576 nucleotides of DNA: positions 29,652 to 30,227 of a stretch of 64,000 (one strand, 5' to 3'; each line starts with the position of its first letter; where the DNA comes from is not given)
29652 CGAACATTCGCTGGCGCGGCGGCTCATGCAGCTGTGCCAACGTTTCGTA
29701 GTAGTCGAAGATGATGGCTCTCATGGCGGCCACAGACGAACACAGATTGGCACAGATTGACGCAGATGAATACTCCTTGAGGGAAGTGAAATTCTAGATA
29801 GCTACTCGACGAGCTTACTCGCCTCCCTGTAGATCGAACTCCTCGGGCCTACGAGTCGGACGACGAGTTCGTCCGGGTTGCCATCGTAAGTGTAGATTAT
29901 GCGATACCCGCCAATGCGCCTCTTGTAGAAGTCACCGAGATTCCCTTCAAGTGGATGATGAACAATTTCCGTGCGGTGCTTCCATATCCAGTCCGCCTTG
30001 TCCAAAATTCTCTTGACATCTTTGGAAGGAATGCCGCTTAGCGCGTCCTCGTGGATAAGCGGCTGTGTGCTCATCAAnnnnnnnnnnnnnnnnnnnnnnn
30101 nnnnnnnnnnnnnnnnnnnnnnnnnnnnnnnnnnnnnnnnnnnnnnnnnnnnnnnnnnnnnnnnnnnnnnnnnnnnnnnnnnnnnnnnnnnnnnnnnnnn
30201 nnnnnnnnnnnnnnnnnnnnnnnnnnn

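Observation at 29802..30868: dCTP-deaminase-fold protein occupies the antitoxin slot of a RelE/ParE toxin-antitoxin-like pair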

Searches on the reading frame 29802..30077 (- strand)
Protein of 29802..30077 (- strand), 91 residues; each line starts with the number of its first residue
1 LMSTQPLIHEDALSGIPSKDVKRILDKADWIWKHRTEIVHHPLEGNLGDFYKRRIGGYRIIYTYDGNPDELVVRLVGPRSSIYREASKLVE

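Call 3: search_protein_families(library=pfam, proteins=[window:29802-30077:-], max_evalue=1)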
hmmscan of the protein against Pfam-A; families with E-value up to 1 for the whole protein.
window:29802-30077:- (91 aa): 2 families
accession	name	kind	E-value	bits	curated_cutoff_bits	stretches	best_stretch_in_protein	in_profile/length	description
PF05016.21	ParE_toxin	-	0.00029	21.8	23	1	36-81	37-87/89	ParE toxin of type II toxin-antitoxin system, parDE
PF07927.17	HicA_toxin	-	0.087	13.4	27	0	50-74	13-37/58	HicA toxin of bacterial toxin-antitoxin,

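Call 4: search_protein_families(library=ncbifam, proteins=[window:29802-30077:-], max_evalue=1)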
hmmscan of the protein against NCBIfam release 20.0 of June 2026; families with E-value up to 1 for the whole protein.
window:29802-30077:- (91 aa): 1 family
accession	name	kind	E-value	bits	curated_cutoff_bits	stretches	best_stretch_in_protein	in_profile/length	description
TIGR02385.1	RelE_StbE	subfamily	0.00016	22.1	27.9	1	35-82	40-87/88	type II toxin-antitoxin system mRNA interferase toxin, RelE/StbE family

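Call 5: search_protein_families(library=padloc, proteins=[window:29802-30077:-], max_evalue=1)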
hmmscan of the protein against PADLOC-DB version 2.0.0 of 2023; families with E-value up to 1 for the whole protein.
window:29802-30077:- (91 aa): 0 families

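Call 22: search_solved_structures(query=A2, max_evalue=1, show_alignments=3)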
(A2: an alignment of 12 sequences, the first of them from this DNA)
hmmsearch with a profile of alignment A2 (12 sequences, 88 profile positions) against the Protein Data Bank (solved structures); distinct sequences matched with E-value up to 1: 9.
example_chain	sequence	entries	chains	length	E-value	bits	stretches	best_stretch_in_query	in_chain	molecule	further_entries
3g5o_B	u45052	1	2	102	2.8e-07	33.4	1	38-81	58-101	Uncharacterized protein Rv2866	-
2khe_A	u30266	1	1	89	1.8e-05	27.6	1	39-81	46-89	Toxin-like protein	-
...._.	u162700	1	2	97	0.00026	23.9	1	38-82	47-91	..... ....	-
7bwf_A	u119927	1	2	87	0.0052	19.7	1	3-65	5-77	Addiction module antitoxin RelB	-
6l8e_E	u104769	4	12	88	0.007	19.3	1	4-65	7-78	YoeB toxin | YoeB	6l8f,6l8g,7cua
2a6q_E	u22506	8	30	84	0.017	18.1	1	2-66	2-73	Toxin yoeB | TOXIN OF THE YOEB-YEFM TOXIN-ANTITOXIN SYSTEM | Addiction module toxin, Txe/YoeB family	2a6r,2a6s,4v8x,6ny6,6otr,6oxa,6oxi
1wmi_A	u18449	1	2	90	0.02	17.8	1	8-71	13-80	hypothetical protein PHS013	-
3bpq_B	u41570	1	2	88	0.056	16.4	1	10-81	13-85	Toxin RelE3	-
4mct_B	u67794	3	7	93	0.77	12.7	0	2-61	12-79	Killer protein | Endoribonuclease HigB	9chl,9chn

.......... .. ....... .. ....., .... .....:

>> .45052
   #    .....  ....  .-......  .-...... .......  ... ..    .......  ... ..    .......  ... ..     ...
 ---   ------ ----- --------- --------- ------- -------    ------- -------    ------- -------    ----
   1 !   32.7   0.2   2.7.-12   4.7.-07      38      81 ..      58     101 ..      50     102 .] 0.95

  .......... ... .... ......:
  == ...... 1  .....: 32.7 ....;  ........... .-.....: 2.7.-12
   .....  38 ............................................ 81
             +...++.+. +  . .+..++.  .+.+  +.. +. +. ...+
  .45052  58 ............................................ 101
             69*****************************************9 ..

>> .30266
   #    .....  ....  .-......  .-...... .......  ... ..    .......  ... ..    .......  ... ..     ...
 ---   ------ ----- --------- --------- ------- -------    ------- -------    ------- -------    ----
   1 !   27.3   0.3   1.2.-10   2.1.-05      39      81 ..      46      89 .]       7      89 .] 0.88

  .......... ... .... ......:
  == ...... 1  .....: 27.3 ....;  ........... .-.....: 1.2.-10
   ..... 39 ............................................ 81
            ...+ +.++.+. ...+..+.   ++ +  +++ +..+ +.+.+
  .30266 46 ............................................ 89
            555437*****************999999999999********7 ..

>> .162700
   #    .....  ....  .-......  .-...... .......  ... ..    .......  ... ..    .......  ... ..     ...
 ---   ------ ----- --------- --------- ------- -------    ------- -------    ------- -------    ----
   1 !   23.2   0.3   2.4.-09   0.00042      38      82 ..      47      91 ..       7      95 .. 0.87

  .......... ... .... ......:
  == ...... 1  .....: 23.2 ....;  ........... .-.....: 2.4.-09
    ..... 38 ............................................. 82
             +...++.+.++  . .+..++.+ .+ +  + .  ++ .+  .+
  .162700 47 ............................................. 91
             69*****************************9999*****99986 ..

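Call 33: find_homologous_proteins(query=A2, max_evalue=0.001)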
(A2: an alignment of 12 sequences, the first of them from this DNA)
Query A2 (12 sequences) (90 aa, profile of the alignment): 134 proteins with E <= 0.001 among 371 candidates; the best 120 are listed.
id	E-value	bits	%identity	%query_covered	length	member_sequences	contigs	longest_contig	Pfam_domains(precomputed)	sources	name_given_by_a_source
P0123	2.0e-37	145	51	91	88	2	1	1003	-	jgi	-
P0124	3.3e-37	144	56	88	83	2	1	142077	-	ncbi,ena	-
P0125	4.0e-37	144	51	91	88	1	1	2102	-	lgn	-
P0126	4.9e-37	143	51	91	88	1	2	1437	-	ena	-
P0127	6.9e-37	143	51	91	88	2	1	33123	-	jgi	jgi:mRNA interferase RelE/StbE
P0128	9.6e-37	142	55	91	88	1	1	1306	-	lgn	-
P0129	1.1e-36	142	51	83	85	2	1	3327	-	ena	-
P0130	1.2e-36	142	41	88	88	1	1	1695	-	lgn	-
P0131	2.8e-36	141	52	88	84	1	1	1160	-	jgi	jgi:mRNA interferase RelE/StbE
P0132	2.8e-36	141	49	91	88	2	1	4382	-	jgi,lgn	-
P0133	2.9e-36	141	56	91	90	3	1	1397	-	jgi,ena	-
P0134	3.0e-36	141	51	91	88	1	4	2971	-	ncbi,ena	-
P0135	4.9e-36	140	51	91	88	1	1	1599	-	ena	-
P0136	5.2e-36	140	58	89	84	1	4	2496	-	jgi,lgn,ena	jgi:mRNA-degrading endonuclease RelE of RelBE toxin-antitoxin system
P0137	8.0e-36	139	48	91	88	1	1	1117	-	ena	-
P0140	1.1e-35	139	41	87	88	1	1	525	PF05016.22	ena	-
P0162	4.5e-34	134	39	88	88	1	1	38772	-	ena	-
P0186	2.9e-33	131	57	84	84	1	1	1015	PF05016.22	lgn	-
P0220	8.0e-31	123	32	88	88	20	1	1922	-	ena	-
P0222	2.0e-30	122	41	88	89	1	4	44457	-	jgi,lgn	-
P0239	2.4e-11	61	34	84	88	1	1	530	PF05016.22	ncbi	-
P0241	1.1e-6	46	33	81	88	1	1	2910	PF05016.22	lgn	-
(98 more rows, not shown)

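Call 34: find_encoding_contigs(protein=P0162, flank=3000, max_places=2)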
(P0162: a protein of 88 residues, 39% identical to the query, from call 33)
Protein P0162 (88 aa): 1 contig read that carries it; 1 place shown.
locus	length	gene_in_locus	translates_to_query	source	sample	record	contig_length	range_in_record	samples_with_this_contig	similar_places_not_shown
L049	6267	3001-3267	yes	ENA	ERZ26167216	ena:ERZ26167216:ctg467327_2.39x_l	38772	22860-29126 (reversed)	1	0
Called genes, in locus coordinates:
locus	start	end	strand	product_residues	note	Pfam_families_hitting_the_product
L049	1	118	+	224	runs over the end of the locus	PF01425:Amidase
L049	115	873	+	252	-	PF01425:Amidase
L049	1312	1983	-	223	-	PF08534:Redoxin (weak), PF00578:AhpC-TSA, PF00085:Thioredoxin (weak), PF13098:Thioredoxin_2 (weak)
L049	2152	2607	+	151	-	PF22769:DCD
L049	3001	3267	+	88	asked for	-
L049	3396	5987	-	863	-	PF17900:Peptidase_M1_N, PF01433:Peptidase_M1, PF11838:ERAP1_C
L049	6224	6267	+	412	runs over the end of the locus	PF07690:MFS_1, PF06779:MFS_4 (weak)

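Call 35: find_encoding_contigs(protein=P0222, flank=3000, max_places=2)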
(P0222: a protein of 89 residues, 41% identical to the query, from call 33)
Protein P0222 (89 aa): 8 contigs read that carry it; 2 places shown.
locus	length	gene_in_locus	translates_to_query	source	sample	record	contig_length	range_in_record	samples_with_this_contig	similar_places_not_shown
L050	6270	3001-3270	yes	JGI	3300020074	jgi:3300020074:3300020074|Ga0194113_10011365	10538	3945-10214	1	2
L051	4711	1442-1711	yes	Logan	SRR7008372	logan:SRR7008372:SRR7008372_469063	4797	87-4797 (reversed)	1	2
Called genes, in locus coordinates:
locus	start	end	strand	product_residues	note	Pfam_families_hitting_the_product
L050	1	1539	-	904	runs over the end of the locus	PF04851:ResIII, PF00270:DEAD, PF18766:SWI2_SNF2, PF00271:Helicase_C (faint), PF08463:EcoEI_R_C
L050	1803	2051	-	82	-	-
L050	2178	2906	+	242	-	PF22769:DCD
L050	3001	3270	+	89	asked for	-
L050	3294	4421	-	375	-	-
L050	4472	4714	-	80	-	-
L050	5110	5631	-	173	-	PF26345:ScoMcrA_N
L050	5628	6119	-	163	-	PF26468:GIY_YIG_3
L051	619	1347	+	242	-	PF22769:DCD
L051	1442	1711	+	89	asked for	-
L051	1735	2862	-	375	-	-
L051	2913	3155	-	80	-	-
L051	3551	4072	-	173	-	PF26345:ScoMcrA_N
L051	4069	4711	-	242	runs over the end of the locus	?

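Call 36: find_encoding_contigs(protein=P0241, flank=3000, max_places=2)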
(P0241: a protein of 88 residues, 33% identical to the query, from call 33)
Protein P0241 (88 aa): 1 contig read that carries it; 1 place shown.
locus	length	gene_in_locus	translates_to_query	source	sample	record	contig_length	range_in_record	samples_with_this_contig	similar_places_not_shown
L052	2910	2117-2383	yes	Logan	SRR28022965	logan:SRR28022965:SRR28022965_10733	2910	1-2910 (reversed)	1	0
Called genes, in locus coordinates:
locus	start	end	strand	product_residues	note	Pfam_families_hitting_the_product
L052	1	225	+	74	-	?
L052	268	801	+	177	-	-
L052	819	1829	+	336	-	PF13421:Band_7_1, PF01145:Band_7, PF13240:Zn_Ribbon_1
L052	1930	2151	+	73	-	PF01402:RHH_1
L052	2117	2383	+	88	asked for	PF05016:ParE_toxin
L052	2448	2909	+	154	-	?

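Call 37: find_encoding_contigs(protein=P0220, flank=3000, max_places=2)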
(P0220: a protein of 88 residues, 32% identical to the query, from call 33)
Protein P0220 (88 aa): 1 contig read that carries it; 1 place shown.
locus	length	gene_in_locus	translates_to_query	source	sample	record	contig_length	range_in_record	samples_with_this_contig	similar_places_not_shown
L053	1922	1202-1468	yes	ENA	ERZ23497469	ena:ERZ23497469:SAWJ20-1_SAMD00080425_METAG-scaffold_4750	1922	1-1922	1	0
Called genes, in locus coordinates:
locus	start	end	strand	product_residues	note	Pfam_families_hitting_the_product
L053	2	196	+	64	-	?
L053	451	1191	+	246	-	PF22769:DCD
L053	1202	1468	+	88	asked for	-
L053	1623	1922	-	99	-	?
